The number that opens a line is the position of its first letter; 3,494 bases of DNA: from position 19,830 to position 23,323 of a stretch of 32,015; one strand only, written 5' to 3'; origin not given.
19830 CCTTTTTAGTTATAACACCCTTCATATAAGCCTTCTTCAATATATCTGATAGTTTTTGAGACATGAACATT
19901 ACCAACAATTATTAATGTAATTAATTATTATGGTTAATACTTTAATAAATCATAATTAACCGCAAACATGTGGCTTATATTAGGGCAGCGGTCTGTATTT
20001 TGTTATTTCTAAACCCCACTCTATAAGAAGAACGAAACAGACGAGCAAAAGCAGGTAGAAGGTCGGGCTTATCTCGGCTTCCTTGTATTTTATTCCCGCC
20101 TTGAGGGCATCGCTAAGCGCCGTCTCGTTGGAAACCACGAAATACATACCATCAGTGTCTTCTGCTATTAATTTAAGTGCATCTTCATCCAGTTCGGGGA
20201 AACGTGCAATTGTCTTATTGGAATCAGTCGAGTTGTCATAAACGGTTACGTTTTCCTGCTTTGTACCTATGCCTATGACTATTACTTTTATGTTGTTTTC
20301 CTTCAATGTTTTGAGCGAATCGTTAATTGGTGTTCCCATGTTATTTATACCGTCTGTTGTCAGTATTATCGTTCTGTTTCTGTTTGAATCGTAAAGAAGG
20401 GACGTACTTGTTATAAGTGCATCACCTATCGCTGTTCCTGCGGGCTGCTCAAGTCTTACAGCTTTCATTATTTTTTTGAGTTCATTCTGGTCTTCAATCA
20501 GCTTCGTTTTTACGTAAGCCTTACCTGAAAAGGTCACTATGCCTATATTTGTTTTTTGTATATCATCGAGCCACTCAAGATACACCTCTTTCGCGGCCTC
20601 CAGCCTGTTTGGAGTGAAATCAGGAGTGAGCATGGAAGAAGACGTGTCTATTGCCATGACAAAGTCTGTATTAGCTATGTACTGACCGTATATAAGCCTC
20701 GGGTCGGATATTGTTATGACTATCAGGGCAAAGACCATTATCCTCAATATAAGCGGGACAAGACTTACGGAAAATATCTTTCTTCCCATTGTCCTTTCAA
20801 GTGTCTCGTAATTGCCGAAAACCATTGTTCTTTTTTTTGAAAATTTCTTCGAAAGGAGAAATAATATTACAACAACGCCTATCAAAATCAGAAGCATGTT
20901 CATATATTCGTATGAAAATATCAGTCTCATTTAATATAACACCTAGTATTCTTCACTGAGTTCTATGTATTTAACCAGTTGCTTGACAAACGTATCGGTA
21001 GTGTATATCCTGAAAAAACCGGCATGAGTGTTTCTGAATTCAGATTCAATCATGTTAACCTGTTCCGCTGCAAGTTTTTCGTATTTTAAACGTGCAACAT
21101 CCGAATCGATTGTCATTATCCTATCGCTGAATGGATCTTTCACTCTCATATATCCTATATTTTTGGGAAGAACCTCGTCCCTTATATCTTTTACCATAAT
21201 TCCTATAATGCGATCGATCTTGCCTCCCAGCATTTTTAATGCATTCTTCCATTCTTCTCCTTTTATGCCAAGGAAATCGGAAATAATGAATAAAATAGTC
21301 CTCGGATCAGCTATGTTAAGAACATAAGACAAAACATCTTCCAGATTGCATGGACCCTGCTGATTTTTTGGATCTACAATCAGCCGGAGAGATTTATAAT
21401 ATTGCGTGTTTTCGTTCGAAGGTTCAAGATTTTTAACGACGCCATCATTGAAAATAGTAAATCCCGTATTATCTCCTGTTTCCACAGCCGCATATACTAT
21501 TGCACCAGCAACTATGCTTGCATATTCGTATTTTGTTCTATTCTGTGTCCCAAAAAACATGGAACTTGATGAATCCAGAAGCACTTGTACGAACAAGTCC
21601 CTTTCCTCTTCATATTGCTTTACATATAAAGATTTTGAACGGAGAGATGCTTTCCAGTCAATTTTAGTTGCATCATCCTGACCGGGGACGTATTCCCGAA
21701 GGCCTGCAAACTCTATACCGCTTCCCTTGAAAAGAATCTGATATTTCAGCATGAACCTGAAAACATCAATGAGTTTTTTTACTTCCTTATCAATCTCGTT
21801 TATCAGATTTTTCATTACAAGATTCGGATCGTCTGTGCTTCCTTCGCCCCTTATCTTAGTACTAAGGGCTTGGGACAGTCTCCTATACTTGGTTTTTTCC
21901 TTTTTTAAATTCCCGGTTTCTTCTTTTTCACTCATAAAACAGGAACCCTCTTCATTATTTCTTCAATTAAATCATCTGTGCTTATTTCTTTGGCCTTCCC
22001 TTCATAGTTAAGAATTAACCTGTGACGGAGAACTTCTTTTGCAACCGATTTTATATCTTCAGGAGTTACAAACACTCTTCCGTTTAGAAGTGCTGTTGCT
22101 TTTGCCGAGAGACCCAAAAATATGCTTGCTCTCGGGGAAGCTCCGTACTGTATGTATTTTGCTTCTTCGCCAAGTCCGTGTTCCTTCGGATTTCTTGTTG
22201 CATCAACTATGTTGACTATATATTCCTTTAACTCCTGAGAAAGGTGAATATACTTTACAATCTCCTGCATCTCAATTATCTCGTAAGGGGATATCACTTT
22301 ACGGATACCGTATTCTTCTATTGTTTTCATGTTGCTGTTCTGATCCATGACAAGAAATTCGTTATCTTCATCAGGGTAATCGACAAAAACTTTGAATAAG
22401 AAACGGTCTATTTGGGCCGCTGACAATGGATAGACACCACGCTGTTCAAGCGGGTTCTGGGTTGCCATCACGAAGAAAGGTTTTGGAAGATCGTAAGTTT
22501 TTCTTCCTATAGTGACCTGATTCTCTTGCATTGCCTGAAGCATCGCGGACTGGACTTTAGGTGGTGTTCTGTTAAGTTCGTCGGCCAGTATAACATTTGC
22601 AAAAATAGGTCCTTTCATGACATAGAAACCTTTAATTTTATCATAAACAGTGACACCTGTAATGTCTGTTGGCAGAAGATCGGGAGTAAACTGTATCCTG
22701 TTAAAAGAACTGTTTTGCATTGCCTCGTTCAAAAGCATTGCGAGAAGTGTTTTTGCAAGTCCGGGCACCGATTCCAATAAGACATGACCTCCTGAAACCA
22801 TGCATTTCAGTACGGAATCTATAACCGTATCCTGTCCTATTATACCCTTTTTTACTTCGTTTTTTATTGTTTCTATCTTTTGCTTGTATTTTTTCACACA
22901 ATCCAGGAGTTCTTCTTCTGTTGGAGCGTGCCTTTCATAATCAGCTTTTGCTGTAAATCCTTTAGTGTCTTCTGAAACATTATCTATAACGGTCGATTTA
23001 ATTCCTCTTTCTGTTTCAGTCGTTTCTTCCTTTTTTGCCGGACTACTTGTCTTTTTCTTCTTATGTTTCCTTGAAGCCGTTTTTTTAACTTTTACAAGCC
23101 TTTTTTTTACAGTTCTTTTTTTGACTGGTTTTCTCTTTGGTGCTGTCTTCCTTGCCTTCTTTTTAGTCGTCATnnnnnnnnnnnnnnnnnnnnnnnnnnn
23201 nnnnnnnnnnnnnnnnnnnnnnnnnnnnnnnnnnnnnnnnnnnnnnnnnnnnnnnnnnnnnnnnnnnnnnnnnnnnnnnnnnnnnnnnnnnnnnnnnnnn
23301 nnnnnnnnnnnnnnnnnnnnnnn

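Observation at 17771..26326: Nine-gene minus-strand cluster: two secreted sequon-rich paralogues + MoxR + MoxR* + DUF58 + VWA + K/E/P-rich protein + mini TM protein + HExxH membrane protein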

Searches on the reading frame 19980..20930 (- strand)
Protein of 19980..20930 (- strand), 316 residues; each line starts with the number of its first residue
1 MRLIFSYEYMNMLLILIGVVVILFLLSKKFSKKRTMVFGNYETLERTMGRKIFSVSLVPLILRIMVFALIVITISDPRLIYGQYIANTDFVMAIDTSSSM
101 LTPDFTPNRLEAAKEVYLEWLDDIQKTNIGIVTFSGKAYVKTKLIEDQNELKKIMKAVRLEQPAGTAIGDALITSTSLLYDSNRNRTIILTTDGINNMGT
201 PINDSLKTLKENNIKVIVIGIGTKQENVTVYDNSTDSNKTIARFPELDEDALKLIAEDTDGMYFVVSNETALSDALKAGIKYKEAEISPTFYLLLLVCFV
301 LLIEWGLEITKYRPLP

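Call 3: search_protein_families(library=pfam, proteins=[window:19980-20930:-], max_evalue=0.1)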
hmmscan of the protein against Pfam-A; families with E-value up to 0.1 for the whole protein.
window:19980-20930:- (316 aa): 5 families
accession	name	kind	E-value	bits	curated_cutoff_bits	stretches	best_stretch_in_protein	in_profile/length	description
PF00092.34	VWA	-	3.3e-17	63.7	23.8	1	89-275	1-171/174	von Willebrand factor type A domain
PF13519.12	VWA_2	-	2.5e-16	60.6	27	1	91-194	2-106/107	von Willebrand factor type A domain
PF06707.17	DUF1194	-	3.7e-07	30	27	1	91-227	7-160/206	Protein of unknown function (DUF1194)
PF04056.20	Ssl1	-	8.2e-05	23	27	1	94-224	2-141/193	Ssl1-like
PF07584.16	BatA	-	0.0024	18.7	25.9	1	8-77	5-77/77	Aerotolerance regulator N-terminal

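Call 4: search_protein_families(library=ncbifam, proteins=[window:19980-20930:-], max_evalue=0.1)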
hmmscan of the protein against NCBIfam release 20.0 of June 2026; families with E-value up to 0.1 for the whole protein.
window:19980-20930:- (316 aa): 8 families
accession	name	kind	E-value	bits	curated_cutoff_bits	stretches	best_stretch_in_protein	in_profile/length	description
NF047508.1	VWA_BatA_Lepto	exception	6.2e-27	94.5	380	1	8-302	3-299/315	VWA domain-containing protein BatA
NF010238.0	PRK13685.1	subfamily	1.8e-22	79.8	432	1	7-282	16-300/335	hypothetical protein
NF047506.1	VWA_BatB_Lepto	exception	4.1e-15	55.7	350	1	12-237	6-232/324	VWA domain-containing protein BatB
TIGR00868.1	hCaCC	subfamily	6.5e-07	27.5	900.85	1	92-224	309-441/863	calcium-activated chloride channel protein 1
NF047585.2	LIC10012_fam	equivalog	0.0081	14.7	400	1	91-219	166-293/513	LIC10012 family protein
NF033757.1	gliding_CglB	equivalog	0.012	14.7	200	0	206-227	244-265/402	adventurous gliding motility lipoprotein CglB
NF002023.0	PRK00844.1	subfamily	0.014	14.3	458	1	169-281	103-213/408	glucose-1-phosphate adenylyltransferase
TIGR02226.1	two_anch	domain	0.033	14.4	23.05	1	12-79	8-78/82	N-terminal double-transmembrane domain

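Call 90: search_protein_families(library=padloc, proteins=[window:19980-20930:-], max_evalue=0.001)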
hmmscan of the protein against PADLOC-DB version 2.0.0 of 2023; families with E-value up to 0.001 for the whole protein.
window:19980-20930:- (316 aa): 0 families

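Call 104: search_solved_structures(query=window:19980-20930:-, max_evalue=0.00001)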
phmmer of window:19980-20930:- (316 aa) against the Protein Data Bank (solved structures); distinct sequences matched with E-value up to 0.00001: 4.
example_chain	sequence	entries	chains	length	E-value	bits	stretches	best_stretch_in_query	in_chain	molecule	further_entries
3ibs_A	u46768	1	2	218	4.8e-19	72.1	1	88-279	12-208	conserved hypothetical protein BatB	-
4rck_A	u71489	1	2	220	3.8e-18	69.1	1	88-274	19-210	Hypothetical membrane spanning protein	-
4jdu_A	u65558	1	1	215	2.3e-16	63.3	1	89-279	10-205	Aerotolerance-related membrane protein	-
4cn8_A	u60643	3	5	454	1.7e-07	34.2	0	87-231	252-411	PROXIMAL THREAD MATRIX PROTEIN 1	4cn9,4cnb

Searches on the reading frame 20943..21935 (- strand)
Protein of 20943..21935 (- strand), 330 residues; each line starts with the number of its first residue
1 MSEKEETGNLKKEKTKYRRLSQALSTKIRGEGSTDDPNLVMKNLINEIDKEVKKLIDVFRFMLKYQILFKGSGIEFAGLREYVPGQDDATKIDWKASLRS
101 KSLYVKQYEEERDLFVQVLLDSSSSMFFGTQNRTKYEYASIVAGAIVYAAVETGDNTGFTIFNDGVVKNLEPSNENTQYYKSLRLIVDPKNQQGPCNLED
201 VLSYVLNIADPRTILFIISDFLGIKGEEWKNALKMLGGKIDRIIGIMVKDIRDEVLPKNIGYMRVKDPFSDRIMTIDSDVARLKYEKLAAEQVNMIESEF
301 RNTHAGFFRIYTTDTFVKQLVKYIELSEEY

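Call 3: search_protein_families(library=pfam, proteins=[window:20943-21935:-], max_evalue=0.1)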
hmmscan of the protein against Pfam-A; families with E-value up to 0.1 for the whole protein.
window:20943-21935:- (330 aa): 2 families
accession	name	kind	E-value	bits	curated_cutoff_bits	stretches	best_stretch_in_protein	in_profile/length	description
PF01882.25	DUF58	-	1.8e-38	132.4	23.4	1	80-292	3-213/216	Protein of unknown function DUF58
PF13519.12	VWA_2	-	0.00048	21.2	27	1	118-221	3-106/107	von Willebrand factor type A domain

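Call 4: search_protein_families(library=ncbifam, proteins=[window:20943-21935:-], max_evalue=0.1)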
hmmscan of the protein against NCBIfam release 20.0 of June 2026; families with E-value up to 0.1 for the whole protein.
window:20943-21935:- (330 aa): 0 families

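Call 90: search_protein_families(library=padloc, proteins=[window:20943-21935:-], max_evalue=0.001)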
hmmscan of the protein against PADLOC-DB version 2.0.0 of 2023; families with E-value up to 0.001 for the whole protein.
window:20943-21935:- (330 aa): 0 families

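Call 103: search_solved_structures(query=window:20943-21935:-, max_evalue=0.01)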
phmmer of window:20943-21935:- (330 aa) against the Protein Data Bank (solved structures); distinct sequences matched with E-value up to 0.01: 0.

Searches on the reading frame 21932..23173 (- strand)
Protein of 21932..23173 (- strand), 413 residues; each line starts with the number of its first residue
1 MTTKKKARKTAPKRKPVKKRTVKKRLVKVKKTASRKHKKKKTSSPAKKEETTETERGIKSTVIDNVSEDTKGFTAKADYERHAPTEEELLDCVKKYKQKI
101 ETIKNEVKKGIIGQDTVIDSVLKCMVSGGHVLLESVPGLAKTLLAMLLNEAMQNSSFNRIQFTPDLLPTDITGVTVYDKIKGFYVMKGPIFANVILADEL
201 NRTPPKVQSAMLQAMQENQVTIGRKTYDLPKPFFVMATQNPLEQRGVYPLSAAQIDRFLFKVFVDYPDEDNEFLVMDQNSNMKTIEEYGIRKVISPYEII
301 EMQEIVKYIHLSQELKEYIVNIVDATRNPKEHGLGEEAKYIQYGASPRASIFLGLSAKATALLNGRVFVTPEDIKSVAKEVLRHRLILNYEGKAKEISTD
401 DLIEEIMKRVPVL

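Call 3: search_protein_families(library=pfam, proteins=[window:21932-23173:-], max_evalue=0.1)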
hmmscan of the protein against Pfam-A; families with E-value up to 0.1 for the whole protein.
window:21932-23173:- (413 aa): 9 families
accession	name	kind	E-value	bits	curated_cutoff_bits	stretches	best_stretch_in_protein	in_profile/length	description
PF07726.17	AAA_3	-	1.9e-56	189.9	27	1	130-260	1-131/131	ATPase family associated with various cellular activities (AAA)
PF17863.7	AAA_lid_2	-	3.7e-20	71.9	22.7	1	338-406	6-74/74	AAA lid domain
PF07728.20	AAA_5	-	7.6e-13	49.1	22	1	130-258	1-139/139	AAA domain (dynein-related subfamily)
PF20030.5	bpMoxR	-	2.2e-12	46.9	27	1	99-301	2-202/205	MoxR domain in the MoxR-vWA-beta-propeller ternary systems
PF05496.18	RuvB_N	-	0.0013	18.9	27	1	125-222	30-115/159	Holliday junction DNA helicase RuvB P-loop domain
PF00493.29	MCM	-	0.0022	17.6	23.3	1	123-242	52-174/224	MCM P-loop domain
PF01078.27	Mg_chelatase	-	0.0035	17.2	20.3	0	111-154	5-48/207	Magnesium chelatase, subunit ChlI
PF00158.32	Sigma54_activat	-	0.026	14.6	20.2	0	194-244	96-147/168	Sigma-54 interaction domain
PF02413.22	Caudo_TAP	-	0.051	14.2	22.1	0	35-102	48-115/131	Caudovirales tail fibre assembly protein, lambda gpK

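Call 4: search_protein_families(library=ncbifam, proteins=[window:21932-23173:-], max_evalue=0.1)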
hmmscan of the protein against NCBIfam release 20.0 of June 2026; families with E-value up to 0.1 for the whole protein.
window:21932-23173:- (413 aa): 11 families
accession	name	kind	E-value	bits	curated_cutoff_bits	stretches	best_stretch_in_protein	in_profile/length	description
TIGR02031.1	BchD-ChlD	equivalog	1.8e-10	40.2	499.55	1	181-391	77-276/608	magnesium chelatase ATPase subunit D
NF010054.0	PRK13531.1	equivalog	7.4e-09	35.2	681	1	97-374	8-277/498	ATPase RavA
TIGR02640.1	gas_vesic_GvpN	equivalog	2.4e-06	27.3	266.8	1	196-290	110-208/262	gas vesicle protein GvpN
TIGR02442.1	Cob-chelat-sub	hypoth_equivalog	5.8e-06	25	779.45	1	194-387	130-311/641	putative cobaltochelatase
TIGR00764.1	lon_rel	equivalog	0.00099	17.8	516.6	1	110-164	19-73/608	ATP-dependent protease LonB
NF047784.1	MadB_ATPase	equivalog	0.0012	18.1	475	1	193-293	140-233/298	MadB family AAA-type ATPase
NF000868.0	PRK00080.1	equivalog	0.0041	16.1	282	1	125-220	48-131/330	Holliday junction branch migration DNA helicase RuvB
TIGR00635.1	ruvB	equivalog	0.0075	15.3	299.05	1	129-221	31-111/305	Holliday junction branch migration DNA helicase RuvB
TIGR02030.1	BchI-ChlI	equivalog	0.0094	15.1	466.95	1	348-388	276-316/337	magnesium chelatase ATPase subunit I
TIGR01353.1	dGTP_triPase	subfamily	0.02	14.5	152.35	1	20-124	219-325/389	dGTP triphosphohydrolase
NF033542.1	transpos_IS110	equivalog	0.076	12.1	140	0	64-158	173-248/343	IS110 family RNA-guided transposase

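Call 90: search_protein_families(library=padloc, proteins=[window:21932-23173:-], max_evalue=0.001)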
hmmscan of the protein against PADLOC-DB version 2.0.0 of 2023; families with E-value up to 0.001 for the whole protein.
window:21932-23173:- (413 aa): 0 families

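Call 105: search_solved_structures(query=window:21932-23173:-, max_evalue=1e-10, show_alignments=1)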
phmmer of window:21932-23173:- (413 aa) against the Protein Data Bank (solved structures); distinct sequences matched with E-value up to 1e-10: 1.
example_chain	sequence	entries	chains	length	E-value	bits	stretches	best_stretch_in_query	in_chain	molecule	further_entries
2r44_A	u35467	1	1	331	8.7e-96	324.4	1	95-411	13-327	Uncharacterized protein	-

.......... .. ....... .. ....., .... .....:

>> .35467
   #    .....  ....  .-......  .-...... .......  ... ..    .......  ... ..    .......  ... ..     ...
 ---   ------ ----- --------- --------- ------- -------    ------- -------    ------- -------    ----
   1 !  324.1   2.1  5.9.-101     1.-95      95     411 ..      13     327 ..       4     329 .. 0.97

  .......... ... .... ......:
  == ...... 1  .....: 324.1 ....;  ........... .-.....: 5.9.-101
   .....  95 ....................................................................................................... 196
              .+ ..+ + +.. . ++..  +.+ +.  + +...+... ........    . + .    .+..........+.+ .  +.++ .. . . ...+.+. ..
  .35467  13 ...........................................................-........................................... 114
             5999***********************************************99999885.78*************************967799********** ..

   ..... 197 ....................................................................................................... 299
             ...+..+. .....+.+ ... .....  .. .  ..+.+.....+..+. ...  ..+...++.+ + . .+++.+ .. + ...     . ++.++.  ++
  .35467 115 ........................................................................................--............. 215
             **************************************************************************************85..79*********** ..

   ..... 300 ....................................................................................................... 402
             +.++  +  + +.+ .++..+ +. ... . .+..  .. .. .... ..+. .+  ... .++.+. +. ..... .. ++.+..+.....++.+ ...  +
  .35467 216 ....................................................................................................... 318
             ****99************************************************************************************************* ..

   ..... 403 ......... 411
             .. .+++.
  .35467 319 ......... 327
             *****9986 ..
